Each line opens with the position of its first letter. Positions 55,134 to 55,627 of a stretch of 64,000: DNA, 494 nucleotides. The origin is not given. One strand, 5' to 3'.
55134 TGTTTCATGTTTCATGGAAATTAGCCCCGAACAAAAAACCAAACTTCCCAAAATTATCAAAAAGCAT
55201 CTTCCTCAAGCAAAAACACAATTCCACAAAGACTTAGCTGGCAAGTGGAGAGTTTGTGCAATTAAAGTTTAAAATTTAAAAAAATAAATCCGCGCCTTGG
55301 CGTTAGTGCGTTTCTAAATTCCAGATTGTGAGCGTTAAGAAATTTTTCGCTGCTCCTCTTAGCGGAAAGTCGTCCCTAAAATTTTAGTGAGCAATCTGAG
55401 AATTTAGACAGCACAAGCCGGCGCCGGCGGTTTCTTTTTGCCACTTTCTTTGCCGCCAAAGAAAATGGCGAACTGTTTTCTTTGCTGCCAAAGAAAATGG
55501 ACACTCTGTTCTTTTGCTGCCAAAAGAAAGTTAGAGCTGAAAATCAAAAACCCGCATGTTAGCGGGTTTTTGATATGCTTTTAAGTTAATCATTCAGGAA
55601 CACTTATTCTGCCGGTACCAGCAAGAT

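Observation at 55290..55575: Dispersed ~250-bp intergenic repeat family with three tandem CNGC-loop hairpins and a terminator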

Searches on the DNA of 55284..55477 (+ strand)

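Call 35: build_rna_model(alignment_id=A2, structure=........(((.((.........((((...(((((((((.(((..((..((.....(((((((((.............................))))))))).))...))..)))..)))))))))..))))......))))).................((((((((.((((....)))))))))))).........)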
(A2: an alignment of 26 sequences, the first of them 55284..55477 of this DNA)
Model R1 built from alignment A2 (26 sequences, 199 columns); structure: as given.
model positions 189; base pairs 46; branch points 1; effective number of sequences 1.45; information 0.59 bits per position. Calibrated on 0.2 Mb of random sequence (short: E-values are rough).
structure used (alignment columns):
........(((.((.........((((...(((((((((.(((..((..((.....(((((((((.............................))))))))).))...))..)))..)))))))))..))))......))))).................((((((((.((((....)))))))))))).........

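Call 36: search_with_rna_model(model_id=R1, sources=[window, L024, L025, L026, L027, L028, L029, L030, L031, L032, L033, L034, L035, L036, L037, L038, L039, L040, L042, L043, L044, L045, L046, L047, L048, L049, L050, L051], max_evalue=1, make_alignment=true)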
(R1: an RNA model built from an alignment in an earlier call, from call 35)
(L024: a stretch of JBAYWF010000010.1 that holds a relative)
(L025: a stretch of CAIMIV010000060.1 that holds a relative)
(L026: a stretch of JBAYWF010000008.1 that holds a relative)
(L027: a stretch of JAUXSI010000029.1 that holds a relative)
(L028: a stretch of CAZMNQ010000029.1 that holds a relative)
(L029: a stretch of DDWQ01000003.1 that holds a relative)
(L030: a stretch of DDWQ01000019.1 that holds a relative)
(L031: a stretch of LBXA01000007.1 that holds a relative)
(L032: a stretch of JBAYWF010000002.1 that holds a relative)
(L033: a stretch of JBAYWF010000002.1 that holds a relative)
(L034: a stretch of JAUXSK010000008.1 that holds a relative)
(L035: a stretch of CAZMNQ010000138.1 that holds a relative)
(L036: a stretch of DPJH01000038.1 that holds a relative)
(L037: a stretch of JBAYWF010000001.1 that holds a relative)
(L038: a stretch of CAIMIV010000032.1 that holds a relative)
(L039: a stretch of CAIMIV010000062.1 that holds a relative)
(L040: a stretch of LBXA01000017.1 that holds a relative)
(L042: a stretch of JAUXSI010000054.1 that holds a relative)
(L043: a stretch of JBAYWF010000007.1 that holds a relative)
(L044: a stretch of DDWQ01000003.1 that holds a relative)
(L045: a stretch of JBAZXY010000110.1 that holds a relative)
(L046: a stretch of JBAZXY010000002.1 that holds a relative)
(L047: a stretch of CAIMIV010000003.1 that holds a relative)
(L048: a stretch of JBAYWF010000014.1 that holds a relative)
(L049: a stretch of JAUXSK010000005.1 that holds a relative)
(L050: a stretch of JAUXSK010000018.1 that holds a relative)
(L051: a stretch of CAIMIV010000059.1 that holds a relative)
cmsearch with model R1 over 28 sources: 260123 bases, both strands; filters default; matches with E-value up to 1: 78.
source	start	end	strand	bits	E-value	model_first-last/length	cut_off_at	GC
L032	2149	2331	-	208.5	7.4e-49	1-189/189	no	0.45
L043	5640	5823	-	208.1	9.2e-49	1-189/189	no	0.49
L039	2296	2485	+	207.1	1.6e-48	1-189/189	no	0.45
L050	6162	6344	+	206.8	1.9e-48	1-189/189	no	0.46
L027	6929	7111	-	205.6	3.8e-48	1-189/189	no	0.46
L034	219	404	+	205.4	4.3e-48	1-189/189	no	0.47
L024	6581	6764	+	203.5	1.2e-47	1-189/189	no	0.47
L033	1835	2025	-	202.1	2.7e-47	1-189/189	no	0.47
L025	2472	2662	-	200.8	5.6e-47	1-189/189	no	0.42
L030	7044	7228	-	200.4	6.9e-47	1-189/189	no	0.44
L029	1688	1877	-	200.4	7.3e-47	1-189/189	no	0.46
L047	3272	3463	-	199.9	9.3e-47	1-189/189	no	0.42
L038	5243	5433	+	199.8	9.8e-47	1-189/189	no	0.45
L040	5252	5439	-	196.3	7.4e-46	1-189/189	no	0.4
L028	7091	7273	-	195.4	1.2e-45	1-189/189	no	0.43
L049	3537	3728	-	193.4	3.8e-45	1-189/189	no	0.41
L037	4924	5114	-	193.2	4.2e-45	1-189/189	no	0.41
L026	6557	6747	-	192.8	5.1e-45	1-189/189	no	0.45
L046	1852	2040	+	192.5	6.3e-45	1-189/189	no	0.42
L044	4085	4265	+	185.7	2.9e-43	1-189/189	no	0.44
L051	5580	5769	+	184.8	4.8e-43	1-189/189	no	0.43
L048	6716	6906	-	179.6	9.2e-42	1-189/189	no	0.41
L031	2056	2243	-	179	1.3e-41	1-189/189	no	0.39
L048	4052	4239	-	177.1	3.7e-41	1-189/189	no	0.43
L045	1208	1412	+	155.1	9.3e-36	1-189/189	no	0.44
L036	1995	2192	-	139.6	6.1e-32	1-189/189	no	0.36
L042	6211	6333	+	125.7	1.6e-28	1-129/189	3'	0.44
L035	1854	1999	+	114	1.2e-25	1-189/189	no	0.45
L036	2229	2421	+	100.6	2.3e-22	1-189/189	no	0.33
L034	21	211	-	89.4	1.3e-19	1-189/189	no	0.32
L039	2079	2281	-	86.7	6e-19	1-189/189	no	0.4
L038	5025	5226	-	84.4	2.2e-18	1-189/189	no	0.38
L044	3884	4077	-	82.5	6.5e-18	1-189/189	no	0.37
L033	2040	2227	+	71.9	2.6e-15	1-189/189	no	0.42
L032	2344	2531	+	66.6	5.3e-14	1-189/189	no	0.41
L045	1002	1195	-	66.4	5.8e-14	1-189/189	no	0.39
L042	6011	6199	-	65.9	7.5e-14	1-189/189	no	0.42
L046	1652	1843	-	60.9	1.3e-12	1-189/189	no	0.35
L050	5964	6151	-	58.4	5.5e-12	1-189/189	no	0.41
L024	6378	6565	-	55.3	3.1e-11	1-189/189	no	0.42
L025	2725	2796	+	51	3.5e-10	39-110/189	no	0.36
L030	7282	7354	+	48.8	1.2e-09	39-110/189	no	0.27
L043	5837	6006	+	40.8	1.1e-07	1-171/189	3'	0.42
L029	1951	2023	+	38.6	4e-07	39-110/189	no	0.38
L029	1624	1733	+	30.9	3e-05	1-189/189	no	0.33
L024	6719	6820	-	30.4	4e-05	1-189/189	no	0.33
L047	3238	3317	+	27.9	0.00017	1-189/189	no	0.32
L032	2128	2194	+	27.2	0.00025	1-189/189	no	0.37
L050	6299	6366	-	26.9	0.00028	1-189/189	no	0.35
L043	5602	5685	+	26.8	0.0003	1-189/189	no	0.38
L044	4220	4305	-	25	0.00087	1-189/189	no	0.33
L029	2070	2149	+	24.8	0.00093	1-189/189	no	0.39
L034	359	457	-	24.8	0.00097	1-189/189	no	0.35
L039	2440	2507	-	24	0.0015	1-189/189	no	0.32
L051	5724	5807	-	23.8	0.0016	1-189/189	no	0.42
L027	6934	6965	+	23.8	0.0017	149-180/189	no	0.47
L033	1840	1871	+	23.8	0.0017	149-180/189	no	0.47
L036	1962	2040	+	23.5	0.002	1-189/189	no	0.29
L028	7099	7127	+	23.3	0.0022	152-180/189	no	0.48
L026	6474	6602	+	22.6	0.0033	1-189/189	no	0.5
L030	7023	7089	+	22.5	0.0036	1-189/189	no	0.3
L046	1995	2069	-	21.4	0.0064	1-189/189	no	0.39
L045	1367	1432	-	20.2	0.013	1-189/189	no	0.33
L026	6621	6727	+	18.8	0.028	22-128/189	no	0.36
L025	2481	2508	+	18.3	0.038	153-180/189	no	0.39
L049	3582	3756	+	18.2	0.039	1-189/189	no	0.35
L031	2030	2101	+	17.8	0.048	1-189/189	no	0.4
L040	5191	5297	+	17.4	0.061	1-189/189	no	0.31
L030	7434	7472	+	16.7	0.091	143-180/189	no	0.31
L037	4968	5129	+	14.2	0.38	1-189/189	no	0.4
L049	3543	3575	+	14.1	0.4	150-180/189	no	0.3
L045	971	1048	+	13.7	0.51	1-189/189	no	0.28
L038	4975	5071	+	13.6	0.53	1-189/189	no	0.3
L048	4057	4090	+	13.5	0.57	149-180/189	no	0.29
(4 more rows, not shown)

Alignment A3: 78 matches aligned to the model, 322 columns, each read 5' to 3' on its own strand. Consensus structure (alignment columns), stored with it:
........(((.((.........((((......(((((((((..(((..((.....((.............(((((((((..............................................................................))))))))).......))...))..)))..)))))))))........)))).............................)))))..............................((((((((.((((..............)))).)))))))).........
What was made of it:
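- On REP/BIME/REPIN: Inverted doublets are present (call 36).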

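Call 37: search_with_rna_model(model_id=R1, sources=[window, L024, L025, L026, L027, L028, L029, L030, L031, L032, L033, L034, L035, L036, L037, L038, L039, L040, L042, L043, L044, L045, L046, L047, L048, L049, L050, L051], max_evalue=1e-10, make_alignment=true)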
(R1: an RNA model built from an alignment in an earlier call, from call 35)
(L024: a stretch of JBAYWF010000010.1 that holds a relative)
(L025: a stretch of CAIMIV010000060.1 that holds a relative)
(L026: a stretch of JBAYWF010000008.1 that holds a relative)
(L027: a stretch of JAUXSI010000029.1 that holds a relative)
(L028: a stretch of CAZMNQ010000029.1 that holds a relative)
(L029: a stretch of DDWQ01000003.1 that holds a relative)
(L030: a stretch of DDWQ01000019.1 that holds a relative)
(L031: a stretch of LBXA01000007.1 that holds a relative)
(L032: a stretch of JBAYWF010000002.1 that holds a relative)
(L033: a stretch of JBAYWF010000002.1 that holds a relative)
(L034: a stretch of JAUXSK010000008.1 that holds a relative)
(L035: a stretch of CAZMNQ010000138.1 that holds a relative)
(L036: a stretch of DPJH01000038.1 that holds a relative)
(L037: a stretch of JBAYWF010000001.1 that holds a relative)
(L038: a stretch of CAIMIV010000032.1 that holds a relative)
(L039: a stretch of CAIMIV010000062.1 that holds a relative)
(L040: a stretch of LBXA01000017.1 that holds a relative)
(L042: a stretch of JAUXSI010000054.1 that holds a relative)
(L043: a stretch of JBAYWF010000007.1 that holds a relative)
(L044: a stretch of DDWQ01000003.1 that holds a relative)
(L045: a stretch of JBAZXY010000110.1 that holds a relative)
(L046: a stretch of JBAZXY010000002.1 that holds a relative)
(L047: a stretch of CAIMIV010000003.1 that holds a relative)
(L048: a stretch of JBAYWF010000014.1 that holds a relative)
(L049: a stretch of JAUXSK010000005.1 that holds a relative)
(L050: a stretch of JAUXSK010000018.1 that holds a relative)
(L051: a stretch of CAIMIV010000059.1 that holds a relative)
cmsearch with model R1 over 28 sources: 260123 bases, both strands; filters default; matches with E-value up to 1e-10: 42.
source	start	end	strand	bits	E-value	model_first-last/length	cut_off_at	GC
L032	2149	2331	-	208.5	7.4e-49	1-189/189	no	0.45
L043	5640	5823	-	208.1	9.2e-49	1-189/189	no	0.49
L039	2296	2485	+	207.1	1.6e-48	1-189/189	no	0.45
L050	6162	6344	+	206.8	1.9e-48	1-189/189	no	0.46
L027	6929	7111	-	205.6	3.8e-48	1-189/189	no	0.46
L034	219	404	+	205.4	4.3e-48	1-189/189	no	0.47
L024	6581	6764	+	203.5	1.2e-47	1-189/189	no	0.47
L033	1835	2025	-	202.1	2.7e-47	1-189/189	no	0.47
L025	2472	2662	-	200.8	5.6e-47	1-189/189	no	0.42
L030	7044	7228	-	200.4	6.9e-47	1-189/189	no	0.44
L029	1688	1877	-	200.4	7.3e-47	1-189/189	no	0.46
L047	3272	3463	-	199.9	9.3e-47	1-189/189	no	0.42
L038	5243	5433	+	199.8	9.8e-47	1-189/189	no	0.45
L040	5252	5439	-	196.3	7.4e-46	1-189/189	no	0.4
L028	7091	7273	-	195.4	1.2e-45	1-189/189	no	0.43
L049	3537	3728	-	193.4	3.8e-45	1-189/189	no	0.41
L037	4924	5114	-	193.2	4.2e-45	1-189/189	no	0.41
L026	6557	6747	-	192.8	5.1e-45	1-189/189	no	0.45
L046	1852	2040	+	192.5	6.3e-45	1-189/189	no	0.42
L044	4085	4265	+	185.7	2.9e-43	1-189/189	no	0.44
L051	5580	5769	+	184.8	4.8e-43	1-189/189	no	0.43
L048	6716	6906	-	179.6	9.2e-42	1-189/189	no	0.41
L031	2056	2243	-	179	1.3e-41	1-189/189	no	0.39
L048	4052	4239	-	177.1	3.7e-41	1-189/189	no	0.43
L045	1208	1412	+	155.1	9.3e-36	1-189/189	no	0.44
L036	1995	2192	-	139.6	6.1e-32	1-189/189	no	0.36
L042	6211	6333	+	125.7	1.6e-28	1-129/189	3'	0.44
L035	1854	1999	+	114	1.2e-25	1-189/189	no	0.45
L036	2229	2421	+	100.6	2.3e-22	1-189/189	no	0.33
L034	21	211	-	89.4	1.3e-19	1-189/189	no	0.32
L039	2079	2281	-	86.7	6e-19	1-189/189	no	0.4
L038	5025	5226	-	84.4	2.2e-18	1-189/189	no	0.38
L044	3884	4077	-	82.5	6.5e-18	1-189/189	no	0.37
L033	2040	2227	+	71.9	2.6e-15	1-189/189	no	0.42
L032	2344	2531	+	66.6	5.3e-14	1-189/189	no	0.41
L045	1002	1195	-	66.4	5.8e-14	1-189/189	no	0.39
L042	6011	6199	-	65.9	7.5e-14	1-189/189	no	0.42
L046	1652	1843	-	60.9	1.3e-12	1-189/189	no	0.35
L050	5964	6151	-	58.4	5.5e-12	1-189/189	no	0.41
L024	6378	6565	-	55.3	3.1e-11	1-189/189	no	0.42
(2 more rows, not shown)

Alignment A4: 42 matches aligned to the model, 285 columns, each read 5' to 3' on its own strand. Consensus structure (alignment columns), stored with it:
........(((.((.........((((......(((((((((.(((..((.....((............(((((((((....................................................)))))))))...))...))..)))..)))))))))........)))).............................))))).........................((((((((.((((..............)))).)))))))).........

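Call 44: search_with_rna_model(model_id=R1, sources=[L052, L053, L054, L055, L056, L057, L058, L059, L060, L061, L062, L063, L064, L065, L066, L067, L068, L069, L070, L071, L072, L073, L074, L075, L076, L077, L078, L079, L080, L081, L082, L083, L084, L085, L086, L087, L088, L089, L090, L091, L092, L093, L094, L095, L096, L097, L098, L099, L100, L101, L102, L103, L104, L105, L106, L107, L108, L109, L110, L111, L112, L113, L114, L115, L116, L117, L118, L119, L120, L121, L122, L123, L124, L125, L126, L127, L128, L129, L130, L131, L132, L133, L134, L135, L136, L137, L138, L139, L140, L141, L142, L143, L144, L145, L146, L147, L148, L149, L150, L151], max_evalue=0.000001, make_alignment=true)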
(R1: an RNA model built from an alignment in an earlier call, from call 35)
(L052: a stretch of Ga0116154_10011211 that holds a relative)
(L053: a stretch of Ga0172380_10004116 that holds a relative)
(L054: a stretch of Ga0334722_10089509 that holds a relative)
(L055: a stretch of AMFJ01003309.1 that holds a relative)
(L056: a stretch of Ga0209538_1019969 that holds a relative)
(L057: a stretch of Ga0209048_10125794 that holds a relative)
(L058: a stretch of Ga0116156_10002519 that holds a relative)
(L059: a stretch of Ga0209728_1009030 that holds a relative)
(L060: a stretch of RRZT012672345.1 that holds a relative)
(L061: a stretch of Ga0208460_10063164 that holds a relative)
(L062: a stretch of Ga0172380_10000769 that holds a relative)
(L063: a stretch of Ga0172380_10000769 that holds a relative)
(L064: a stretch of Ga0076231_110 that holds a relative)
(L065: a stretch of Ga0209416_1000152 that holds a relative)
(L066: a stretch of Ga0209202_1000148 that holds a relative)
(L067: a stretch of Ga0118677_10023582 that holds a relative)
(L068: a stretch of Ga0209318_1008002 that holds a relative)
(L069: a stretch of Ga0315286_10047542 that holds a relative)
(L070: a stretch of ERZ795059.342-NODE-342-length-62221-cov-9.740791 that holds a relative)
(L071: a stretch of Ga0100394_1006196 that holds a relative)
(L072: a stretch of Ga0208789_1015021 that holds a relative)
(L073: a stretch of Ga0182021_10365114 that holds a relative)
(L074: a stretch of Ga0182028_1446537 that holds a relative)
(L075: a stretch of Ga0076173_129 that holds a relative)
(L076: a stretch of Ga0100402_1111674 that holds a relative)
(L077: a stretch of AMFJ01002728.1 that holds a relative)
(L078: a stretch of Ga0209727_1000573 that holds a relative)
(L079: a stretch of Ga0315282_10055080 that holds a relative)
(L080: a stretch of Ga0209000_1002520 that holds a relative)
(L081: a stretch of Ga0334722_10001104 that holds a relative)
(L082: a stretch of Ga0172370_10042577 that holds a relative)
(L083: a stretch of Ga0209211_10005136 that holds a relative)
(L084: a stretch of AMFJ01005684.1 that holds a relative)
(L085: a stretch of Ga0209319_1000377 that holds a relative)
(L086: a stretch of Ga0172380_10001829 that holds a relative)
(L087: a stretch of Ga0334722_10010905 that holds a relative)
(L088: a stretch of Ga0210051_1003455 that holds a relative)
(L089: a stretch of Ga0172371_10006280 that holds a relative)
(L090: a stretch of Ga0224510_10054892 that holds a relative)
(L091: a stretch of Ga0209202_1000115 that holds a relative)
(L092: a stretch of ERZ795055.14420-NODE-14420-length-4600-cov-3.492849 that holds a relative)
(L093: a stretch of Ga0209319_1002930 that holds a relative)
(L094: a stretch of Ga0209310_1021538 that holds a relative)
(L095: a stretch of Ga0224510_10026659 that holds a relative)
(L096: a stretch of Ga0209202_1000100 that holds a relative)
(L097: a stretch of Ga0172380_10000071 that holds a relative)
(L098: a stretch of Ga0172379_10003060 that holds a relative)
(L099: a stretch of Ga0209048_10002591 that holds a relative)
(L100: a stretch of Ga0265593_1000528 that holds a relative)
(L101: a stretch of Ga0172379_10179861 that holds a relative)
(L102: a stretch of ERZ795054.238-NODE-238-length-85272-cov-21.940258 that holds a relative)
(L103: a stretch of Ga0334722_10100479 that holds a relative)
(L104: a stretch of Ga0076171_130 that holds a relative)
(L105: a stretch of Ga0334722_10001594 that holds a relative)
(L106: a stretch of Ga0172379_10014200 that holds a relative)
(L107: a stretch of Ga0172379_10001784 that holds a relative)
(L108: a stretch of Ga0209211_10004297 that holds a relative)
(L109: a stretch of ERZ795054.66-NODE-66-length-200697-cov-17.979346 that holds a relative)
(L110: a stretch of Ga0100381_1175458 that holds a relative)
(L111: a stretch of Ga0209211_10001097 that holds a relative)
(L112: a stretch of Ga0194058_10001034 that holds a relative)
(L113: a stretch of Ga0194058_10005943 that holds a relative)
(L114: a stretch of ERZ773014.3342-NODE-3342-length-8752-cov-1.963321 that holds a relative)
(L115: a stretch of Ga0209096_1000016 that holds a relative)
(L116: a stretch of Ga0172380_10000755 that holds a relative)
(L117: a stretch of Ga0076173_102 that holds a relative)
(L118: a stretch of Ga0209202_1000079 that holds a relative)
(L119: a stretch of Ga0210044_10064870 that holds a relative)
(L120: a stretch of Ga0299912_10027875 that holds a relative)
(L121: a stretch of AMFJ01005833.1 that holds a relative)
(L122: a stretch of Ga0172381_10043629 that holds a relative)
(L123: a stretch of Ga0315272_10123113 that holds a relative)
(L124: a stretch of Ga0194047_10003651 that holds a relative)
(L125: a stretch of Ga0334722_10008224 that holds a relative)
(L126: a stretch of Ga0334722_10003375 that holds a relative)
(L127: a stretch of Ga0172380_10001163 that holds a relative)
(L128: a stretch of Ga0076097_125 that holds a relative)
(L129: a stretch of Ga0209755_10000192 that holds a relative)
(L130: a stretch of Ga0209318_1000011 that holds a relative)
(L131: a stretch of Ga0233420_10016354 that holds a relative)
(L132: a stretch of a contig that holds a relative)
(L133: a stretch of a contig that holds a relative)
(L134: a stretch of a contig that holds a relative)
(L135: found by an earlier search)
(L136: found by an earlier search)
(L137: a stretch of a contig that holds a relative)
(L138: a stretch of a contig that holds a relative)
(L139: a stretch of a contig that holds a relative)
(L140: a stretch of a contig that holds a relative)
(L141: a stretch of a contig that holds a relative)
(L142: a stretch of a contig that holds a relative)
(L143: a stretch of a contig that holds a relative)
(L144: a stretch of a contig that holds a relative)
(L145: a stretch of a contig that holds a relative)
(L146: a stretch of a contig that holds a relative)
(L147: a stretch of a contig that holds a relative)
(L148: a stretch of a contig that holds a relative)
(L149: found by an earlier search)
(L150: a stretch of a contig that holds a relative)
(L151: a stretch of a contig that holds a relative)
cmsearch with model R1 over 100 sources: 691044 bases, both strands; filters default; matches with E-value up to 0.000001: 117.
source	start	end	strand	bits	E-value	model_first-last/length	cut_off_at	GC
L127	7608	7791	+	203.5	3.3e-47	1-189/189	no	0.47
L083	3148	3339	-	199.8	2.6e-46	1-189/189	no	0.42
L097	1154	1344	-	193.2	1.1e-44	1-189/189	no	0.41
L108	795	986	-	190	6.6e-44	1-189/189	no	0.38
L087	3996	4182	-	186.4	5.2e-43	1-189/189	no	0.43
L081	11249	11436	-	186.1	6.1e-43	1-189/189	no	0.43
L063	1200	1383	-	185.1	1.1e-42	1-189/189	no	0.46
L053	1700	1883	-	183.7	2.4e-42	1-189/189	no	0.48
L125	6726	6906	+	179.8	2.2e-41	1-189/189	no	0.41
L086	1673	1858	-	176.2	1.6e-40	1-189/189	no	0.44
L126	10808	10997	-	154.7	3.2e-35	1-189/189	no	0.39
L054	405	586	-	153.2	7.6e-35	1-189/189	no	0.45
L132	6186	6373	-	147.9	1.5e-33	1-189/189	no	0.42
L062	1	163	-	145.5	5.7e-33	1-168/189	3'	0.41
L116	14512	14714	-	140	1.3e-31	1-189/189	no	0.47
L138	1072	1255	+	138.4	3.2e-31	1-189/189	no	0.49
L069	3743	3927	-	136.3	1e-30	1-189/189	no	0.46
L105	1256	1455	+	134.9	2.3e-30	1-189/189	no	0.47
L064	5454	5653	-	134.5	2.9e-30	1-189/189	no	0.41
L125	1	152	-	133.5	5e-30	1-155/189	3'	0.41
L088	10420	10631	-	130.7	2.5e-29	1-189/189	no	0.47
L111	6913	7122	-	122.8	2.2e-27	1-189/189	no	0.43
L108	1009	1200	+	117.1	5.6e-26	1-189/189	no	0.38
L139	7249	7429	+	114.4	2.4e-25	1-189/189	no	0.47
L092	4268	4452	+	109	5.3e-24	1-189/189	no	0.39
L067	3979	4170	+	108.8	5.9e-24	1-189/189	no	0.36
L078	3112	3291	+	105.4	4e-23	1-189/189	no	0.52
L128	2373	2552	-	105.4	4e-23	1-189/189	no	0.52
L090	1200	1395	+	104.7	6.1e-23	1-189/189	no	0.37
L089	4456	4637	-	101.8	3.1e-22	1-189/189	no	0.45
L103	1654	1846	-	98.8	1.7e-21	1-189/189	no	0.36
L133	6298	6489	+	98.7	1.8e-21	1-189/189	no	0.37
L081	7913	8105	-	95.9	8.6e-21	1-189/189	no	0.41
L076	1174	1365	+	95.9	8.9e-21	1-189/189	no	0.35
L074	28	222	+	94.4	2e-20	1-189/189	no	0.43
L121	1602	1793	-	93.2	4e-20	1-189/189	no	0.35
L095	1802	1990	-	93.2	4.1e-20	1-189/189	no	0.37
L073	449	638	-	92.7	5.4e-20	1-189/189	no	0.44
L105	1029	1230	-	91.6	9.8e-20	1-189/189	no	0.37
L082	374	558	-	90.2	2.2e-19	1-189/189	no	0.34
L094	1664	1851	+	90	2.4e-19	1-189/189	no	0.47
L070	244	431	-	90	2.5e-19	1-189/189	no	0.38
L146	2061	2243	+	86.2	2.1e-18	1-189/189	no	0.36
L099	1529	1714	+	86.1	2.2e-18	1-189/189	no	0.39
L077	7621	7805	+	85.6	2.9e-18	1-182/189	3'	0.36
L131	814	995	+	84.9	4.4e-18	1-189/189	no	0.4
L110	484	669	-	84.6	5.1e-18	1-189/189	no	0.39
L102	8401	8599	-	84.2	6.4e-18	1-189/189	no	0.4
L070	4827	5027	-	81.5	3e-17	1-189/189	no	0.41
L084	68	260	-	80.9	4.3e-17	1-189/189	no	0.31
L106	1641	1835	-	78.8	1.4e-16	1-189/189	no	0.33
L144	2688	2875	+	78.5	1.7e-16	1-189/189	no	0.38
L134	119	298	-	78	2.1e-16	1-189/189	no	0.38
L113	3767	3958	+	76.9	4e-16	1-189/189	no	0.42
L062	202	394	+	76.7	4.4e-16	1-189/189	no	0.35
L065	4596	4790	-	76.6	4.8e-16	1-189/189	no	0.35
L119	314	491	-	76.4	5.3e-16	1-189/189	no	0.33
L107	25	210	-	74.7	1.4e-15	1-189/189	no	0.37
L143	2767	2945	+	74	2.1e-15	1-189/189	no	0.35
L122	1619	1808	+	73.2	3.2e-15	1-189/189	no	0.34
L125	6518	6708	-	73.1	3.5e-15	1-189/189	no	0.37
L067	4695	4884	+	70.2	1.8e-14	1-189/189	no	0.42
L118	12429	12615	-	69.6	2.4e-14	1-189/189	no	0.45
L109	568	743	-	68.2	5.7e-14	1-189/189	no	0.4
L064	5675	5864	+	68.1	5.9e-14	1-189/189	no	0.35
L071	608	797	+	68.1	5.9e-14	1-189/189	no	0.44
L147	6395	6584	+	68.1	5.9e-14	1-189/189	no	0.44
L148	657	846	+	68.1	5.9e-14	1-189/189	no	0.44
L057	145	330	-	66.6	1.4e-13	1-189/189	no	0.4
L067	1341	1528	+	65.7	2.3e-13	1-189/189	no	0.43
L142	1227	1408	+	64.6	4.3e-13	1-189/189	no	0.38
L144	13462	13652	+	63.5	8e-13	1-189/189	no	0.35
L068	2875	3056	+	62.5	1.4e-12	1-189/189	no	0.47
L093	7243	7424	+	62.5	1.4e-12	1-189/189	no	0.47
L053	1922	2102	+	61.8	2.1e-12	1-189/189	no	0.41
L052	3725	3904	-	58.9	1.1e-11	1-189/189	no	0.44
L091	2182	2361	+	58.9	1.1e-11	1-189/189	no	0.44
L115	5634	5832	-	57.3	2.7e-11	1-189/189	no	0.42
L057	1727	1910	-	57.1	2.9e-11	1-189/189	no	0.35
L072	1153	1346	-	56.5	4.2e-11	1-189/189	no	0.38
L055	63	241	-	55.6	6.9e-11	1-189/189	no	0.44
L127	7405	7592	-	55.3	8.1e-11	1-189/189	no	0.42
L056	2833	3026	-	55.1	8.9e-11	1-189/189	no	0.38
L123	357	550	-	55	9.5e-11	1-189/189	no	0.39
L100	5386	5580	+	55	9.8e-11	1-189/189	no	0.44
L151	201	395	+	53.4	2.4e-10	1-189/189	no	0.39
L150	1028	1208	+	53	3e-10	1-189/189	no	0.41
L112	10715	10896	-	52.2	4.8e-10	1-189/189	no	0.49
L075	9431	9634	+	51.1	8.7e-10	1-189/189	no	0.45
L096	2110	2290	+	50.9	9.7e-10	1-189/189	no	0.4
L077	7351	7539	-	50.8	1e-09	1-189/189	no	0.26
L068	2071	2272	-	50.4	1.3e-09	1-189/189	no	0.49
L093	6439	6640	-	50.4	1.3e-09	1-189/189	no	0.49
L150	150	327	+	48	4.9e-09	1-189/189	no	0.42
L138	872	1071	-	47.9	5.3e-09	1-189/189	no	0.44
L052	3924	4105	+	47.8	5.6e-09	1-189/189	no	0.39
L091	1981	2162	-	47.8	5.6e-09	1-189/189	no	0.39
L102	8206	8387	+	47.3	7.7e-09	1-189/189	no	0.4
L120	3770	3971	+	47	9e-09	1-189/189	no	0.42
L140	5020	5221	+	46.6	1.1e-08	1-189/189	no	0.41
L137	6080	6281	+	46.4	1.3e-08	1-189/189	no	0.43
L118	12651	12833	+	45.7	1.9e-08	1-189/189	no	0.39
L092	1289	1438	+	45.4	2.2e-08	1-189/189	no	0.36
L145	3786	3982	+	45.2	2.5e-08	1-189/189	no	0.43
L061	1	167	+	44.8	3.2e-08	21-189/189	5'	0.34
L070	1415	1587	-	44.2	4.4e-08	1-189/189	no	0.45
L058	2818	2997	+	44.2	4.4e-08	1-189/189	no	0.4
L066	4647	4828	+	43.9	5e-08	1-189/189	no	0.4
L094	1863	2044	-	43.5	6.6e-08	1-189/189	no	0.39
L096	10681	10861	-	42.8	9.6e-08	1-189/189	no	0.4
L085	1534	1738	-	41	2.7e-07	1-189/189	no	0.45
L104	4414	4611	-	40.5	3.6e-07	1-189/189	no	0.43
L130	1035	1212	+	40.5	3.6e-07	1-189/189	no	0.39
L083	3367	3567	+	40.4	3.6e-07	1-189/189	no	0.45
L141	10118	10279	+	40.2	4.1e-07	1-189/189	no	0.43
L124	7450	7651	+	39.8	5.1e-07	1-189/189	no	0.41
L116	14728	14897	+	39.7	5.7e-07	1-171/189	3'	0.41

Alignment A5: 117 matches aligned to the model, 392 columns, each read 5' to 3' on its own strand. Consensus structure (alignment columns), stored with it:
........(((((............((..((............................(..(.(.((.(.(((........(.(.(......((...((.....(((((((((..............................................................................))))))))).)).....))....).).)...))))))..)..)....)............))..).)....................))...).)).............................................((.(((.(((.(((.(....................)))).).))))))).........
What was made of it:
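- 42 + 117 arms recovered with model R1 (calls 37, 44).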
